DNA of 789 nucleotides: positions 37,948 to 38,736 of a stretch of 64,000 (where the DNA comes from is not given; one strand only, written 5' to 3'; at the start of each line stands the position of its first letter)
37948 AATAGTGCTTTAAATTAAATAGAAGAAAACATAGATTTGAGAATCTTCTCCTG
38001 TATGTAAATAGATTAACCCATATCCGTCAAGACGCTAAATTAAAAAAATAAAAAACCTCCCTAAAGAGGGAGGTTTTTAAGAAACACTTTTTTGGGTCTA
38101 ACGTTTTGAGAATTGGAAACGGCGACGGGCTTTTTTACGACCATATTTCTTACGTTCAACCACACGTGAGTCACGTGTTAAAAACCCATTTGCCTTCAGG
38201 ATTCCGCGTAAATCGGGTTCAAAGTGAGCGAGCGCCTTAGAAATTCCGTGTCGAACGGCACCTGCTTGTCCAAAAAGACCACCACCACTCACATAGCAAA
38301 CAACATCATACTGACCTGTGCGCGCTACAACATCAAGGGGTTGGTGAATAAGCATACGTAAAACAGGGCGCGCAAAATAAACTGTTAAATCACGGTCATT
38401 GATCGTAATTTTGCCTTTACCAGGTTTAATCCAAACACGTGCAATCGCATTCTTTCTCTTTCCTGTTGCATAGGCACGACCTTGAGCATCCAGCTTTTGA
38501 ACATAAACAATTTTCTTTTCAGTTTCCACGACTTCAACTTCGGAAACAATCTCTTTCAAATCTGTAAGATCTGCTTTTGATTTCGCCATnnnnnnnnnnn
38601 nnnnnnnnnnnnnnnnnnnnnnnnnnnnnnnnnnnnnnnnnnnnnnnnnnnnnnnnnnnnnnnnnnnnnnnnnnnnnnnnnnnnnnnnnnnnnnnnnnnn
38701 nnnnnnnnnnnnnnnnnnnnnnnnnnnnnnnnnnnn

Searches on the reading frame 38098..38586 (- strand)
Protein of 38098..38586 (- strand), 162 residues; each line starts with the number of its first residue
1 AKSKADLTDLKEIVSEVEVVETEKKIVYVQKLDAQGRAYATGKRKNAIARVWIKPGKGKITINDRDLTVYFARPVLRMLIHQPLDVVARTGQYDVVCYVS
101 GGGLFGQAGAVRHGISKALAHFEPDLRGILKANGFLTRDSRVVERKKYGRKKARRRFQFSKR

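Call 65: list_cluster_members(proteins=[window:38098-38586:-, window:38590-39054:-, window:22899-24377:+, window:22289-22834:+, window:15529-16791:+, window:26182-27993:+])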
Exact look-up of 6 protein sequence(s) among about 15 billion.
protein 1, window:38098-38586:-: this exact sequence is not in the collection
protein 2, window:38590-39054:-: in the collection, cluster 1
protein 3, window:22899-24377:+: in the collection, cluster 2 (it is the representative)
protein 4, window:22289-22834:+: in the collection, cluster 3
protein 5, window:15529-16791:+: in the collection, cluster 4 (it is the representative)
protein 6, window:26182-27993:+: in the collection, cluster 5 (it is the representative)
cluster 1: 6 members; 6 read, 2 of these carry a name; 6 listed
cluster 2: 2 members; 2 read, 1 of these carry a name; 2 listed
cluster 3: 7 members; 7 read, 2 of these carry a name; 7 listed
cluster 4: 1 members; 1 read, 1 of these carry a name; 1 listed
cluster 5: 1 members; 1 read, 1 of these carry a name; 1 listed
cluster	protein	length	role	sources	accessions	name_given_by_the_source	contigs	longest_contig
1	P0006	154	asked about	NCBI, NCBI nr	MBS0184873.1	MAG: 50S ribosomal protein L13 [Proteobacteria bacterium] | 50S ribosomal protein L13 [Pseudomonadota bacterium]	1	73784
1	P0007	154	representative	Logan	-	-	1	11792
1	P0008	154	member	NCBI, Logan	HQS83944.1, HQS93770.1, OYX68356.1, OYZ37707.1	MAG: 50S ribosomal protein L13 [Alphaproteobacteria bacterium 16-39-46]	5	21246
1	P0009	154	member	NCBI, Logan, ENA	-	-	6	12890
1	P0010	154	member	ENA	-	-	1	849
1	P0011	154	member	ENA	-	-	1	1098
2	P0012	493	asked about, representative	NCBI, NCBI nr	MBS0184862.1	MAG: type VI secretion system contractile sheath large subunit [Proteobacteria bacterium] | type VI secretion system contractile sheath large subunit [Pseudomonadota bacterium]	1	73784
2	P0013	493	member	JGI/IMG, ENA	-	-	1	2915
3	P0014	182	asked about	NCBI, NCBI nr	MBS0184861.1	MAG: type VI secretion system contractile sheath small subunit [Proteobacteria bacterium] | type VI secretion system contractile sheath small subunit [Pseudomonadota bacterium]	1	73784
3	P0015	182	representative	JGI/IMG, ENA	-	-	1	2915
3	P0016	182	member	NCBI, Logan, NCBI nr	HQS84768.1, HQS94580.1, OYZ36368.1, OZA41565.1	MAG: type VI secretion system-associated protein [Alphaproteobacteria bacterium 16-39-46]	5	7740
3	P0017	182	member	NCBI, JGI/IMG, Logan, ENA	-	-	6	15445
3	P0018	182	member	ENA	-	-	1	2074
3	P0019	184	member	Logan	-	-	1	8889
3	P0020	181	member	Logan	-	-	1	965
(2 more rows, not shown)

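Call 66: find_encoding_contigs(protein=P0008, flank=10000, max_places=6)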
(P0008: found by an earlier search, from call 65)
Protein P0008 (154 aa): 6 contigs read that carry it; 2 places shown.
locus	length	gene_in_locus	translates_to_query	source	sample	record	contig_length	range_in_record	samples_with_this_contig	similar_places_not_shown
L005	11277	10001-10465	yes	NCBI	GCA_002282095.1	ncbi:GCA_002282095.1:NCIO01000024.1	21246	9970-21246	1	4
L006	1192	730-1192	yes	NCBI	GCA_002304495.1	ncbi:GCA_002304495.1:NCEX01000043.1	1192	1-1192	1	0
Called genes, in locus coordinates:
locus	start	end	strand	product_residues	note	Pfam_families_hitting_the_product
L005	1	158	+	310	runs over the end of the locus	-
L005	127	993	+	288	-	-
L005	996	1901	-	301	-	PF06325:PrmA, PF13847:Methyltransf_31 (weak)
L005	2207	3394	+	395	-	PF13173:AAA_14, PF13635:DUF4143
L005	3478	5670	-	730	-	PF00580:UvrD-helicase, PF13245:AAA_19, PF13604:AAA_30 (faint), PF01443:Viral_helicase1 (faint), PF13361:UvrD_C, PF13538:UvrD_C_2 (weak)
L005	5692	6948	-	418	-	PF01773:Nucleos_tra2_N, PF07670:Gate, PF07662:Nucleos_tra2_C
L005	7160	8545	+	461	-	PF02646:RmuC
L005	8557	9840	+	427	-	PF01595:CNNM, PF00571:CBS, PF03471:CorC_HlyC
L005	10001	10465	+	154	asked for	PF00572:Ribosomal_L13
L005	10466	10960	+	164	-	PF00380:Ribosomal_S9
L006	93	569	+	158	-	PF00571:CBS, PF03471:CorC_HlyC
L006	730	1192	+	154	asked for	PF00572:Ribosomal_L13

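Call 92: find_encoding_contigs(protein=P0017, flank=10000, max_places=6)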
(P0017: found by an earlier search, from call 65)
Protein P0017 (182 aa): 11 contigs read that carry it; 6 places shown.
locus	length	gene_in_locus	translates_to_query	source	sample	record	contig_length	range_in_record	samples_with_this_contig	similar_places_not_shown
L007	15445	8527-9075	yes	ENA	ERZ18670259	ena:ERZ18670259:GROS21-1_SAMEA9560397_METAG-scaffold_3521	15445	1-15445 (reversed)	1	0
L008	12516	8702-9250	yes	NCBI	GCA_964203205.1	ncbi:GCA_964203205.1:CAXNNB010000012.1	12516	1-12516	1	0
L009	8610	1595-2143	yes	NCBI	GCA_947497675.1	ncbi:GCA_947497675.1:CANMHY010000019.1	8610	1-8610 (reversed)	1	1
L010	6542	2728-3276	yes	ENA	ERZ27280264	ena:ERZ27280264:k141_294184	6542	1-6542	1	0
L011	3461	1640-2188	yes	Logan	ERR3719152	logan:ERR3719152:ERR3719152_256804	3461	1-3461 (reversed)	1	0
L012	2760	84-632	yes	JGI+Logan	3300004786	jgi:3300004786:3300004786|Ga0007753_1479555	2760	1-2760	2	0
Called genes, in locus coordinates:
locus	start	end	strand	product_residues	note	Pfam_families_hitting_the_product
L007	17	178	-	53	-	-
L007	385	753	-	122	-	PF14534:DUF4440 (weak), PF12680:SnoaL_2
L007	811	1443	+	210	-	PF00440:TetR_N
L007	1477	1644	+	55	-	-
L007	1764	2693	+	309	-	-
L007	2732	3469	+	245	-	PF00106:adh_short, PF08659:KR, PF13561:adh_short_C2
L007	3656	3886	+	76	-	PF00550:PP-binding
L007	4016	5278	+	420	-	PF00109:ketoacyl-synt, PF00108:Thiolase_N (weak), PF02801:Ketoacyl-synt_C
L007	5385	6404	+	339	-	PF02618:YceG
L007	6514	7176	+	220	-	PF00625:Guanylate_kin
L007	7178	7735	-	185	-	PF02556:SecB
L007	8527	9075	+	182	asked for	PF05591:T6SS_VipA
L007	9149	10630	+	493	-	PF05943:VipB, PF18945:VipB_2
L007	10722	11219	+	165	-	PF05638:T6SS_HCP (weak)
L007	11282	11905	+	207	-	PF05638:T6SS_HCP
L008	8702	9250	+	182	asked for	PF05591:T6SS_VipA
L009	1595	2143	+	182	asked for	PF05591:T6SS_VipA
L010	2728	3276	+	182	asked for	PF05591:T6SS_VipA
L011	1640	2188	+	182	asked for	PF05591:T6SS_VipA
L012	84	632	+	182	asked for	PF05591:T6SS_VipA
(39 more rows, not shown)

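Call 93: find_encoding_contigs(protein=P0009, flank=10000, max_places=6)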
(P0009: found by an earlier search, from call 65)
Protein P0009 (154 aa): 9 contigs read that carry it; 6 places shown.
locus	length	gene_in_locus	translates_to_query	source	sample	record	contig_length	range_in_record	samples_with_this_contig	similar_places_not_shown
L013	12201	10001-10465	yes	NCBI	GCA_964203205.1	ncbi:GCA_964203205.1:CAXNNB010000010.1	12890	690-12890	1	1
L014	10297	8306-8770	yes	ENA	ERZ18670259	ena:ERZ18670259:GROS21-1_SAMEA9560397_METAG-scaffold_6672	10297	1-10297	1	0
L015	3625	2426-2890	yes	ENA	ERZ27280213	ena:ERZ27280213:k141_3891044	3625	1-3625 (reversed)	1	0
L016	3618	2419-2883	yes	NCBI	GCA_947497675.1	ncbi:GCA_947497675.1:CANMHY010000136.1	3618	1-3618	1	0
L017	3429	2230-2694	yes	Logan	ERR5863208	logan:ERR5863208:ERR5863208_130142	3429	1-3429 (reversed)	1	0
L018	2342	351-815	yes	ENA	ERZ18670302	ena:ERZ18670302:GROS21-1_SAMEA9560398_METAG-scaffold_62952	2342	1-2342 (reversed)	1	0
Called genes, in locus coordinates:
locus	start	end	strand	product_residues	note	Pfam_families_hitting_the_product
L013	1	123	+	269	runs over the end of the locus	?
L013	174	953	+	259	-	-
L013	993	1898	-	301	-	PF06325:PrmA, PF13847:Methyltransf_31 (weak), PF13649:Methyltransf_25 (faint)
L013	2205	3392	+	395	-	PF13173:AAA_14, PF13635:DUF4143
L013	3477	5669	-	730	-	PF00580:UvrD-helicase, PF13245:AAA_19, PF13604:AAA_30 (faint), PF01443:Viral_helicase1 (faint), PF13361:UvrD_C, PF13538:UvrD_C_2 (weak)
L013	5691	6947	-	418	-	PF01773:Nucleos_tra2_N, PF07670:Gate, PF07662:Nucleos_tra2_C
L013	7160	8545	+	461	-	PF02646:RmuC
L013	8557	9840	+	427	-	PF01595:CNNM, PF00571:CBS, PF03471:CorC_HlyC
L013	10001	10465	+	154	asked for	PF00572:Ribosomal_L13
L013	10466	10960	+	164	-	PF00380:Ribosomal_S9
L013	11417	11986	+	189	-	-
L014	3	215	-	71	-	?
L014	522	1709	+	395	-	PF13173:AAA_14, PF13635:DUF4143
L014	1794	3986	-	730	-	PF00580:UvrD-helicase, PF13245:AAA_19, PF13604:AAA_30 (faint), PF01443:Viral_helicase1 (faint), PF13361:UvrD_C, PF13538:UvrD_C_2 (weak)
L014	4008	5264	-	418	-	PF01773:Nucleos_tra2_N, PF07670:Gate, PF07662:Nucleos_tra2_C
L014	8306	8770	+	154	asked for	PF00572:Ribosomal_L13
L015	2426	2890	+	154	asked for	PF00572:Ribosomal_L13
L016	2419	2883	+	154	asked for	PF00572:Ribosomal_L13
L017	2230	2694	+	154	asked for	PF00572:Ribosomal_L13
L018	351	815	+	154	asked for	PF00572:Ribosomal_L13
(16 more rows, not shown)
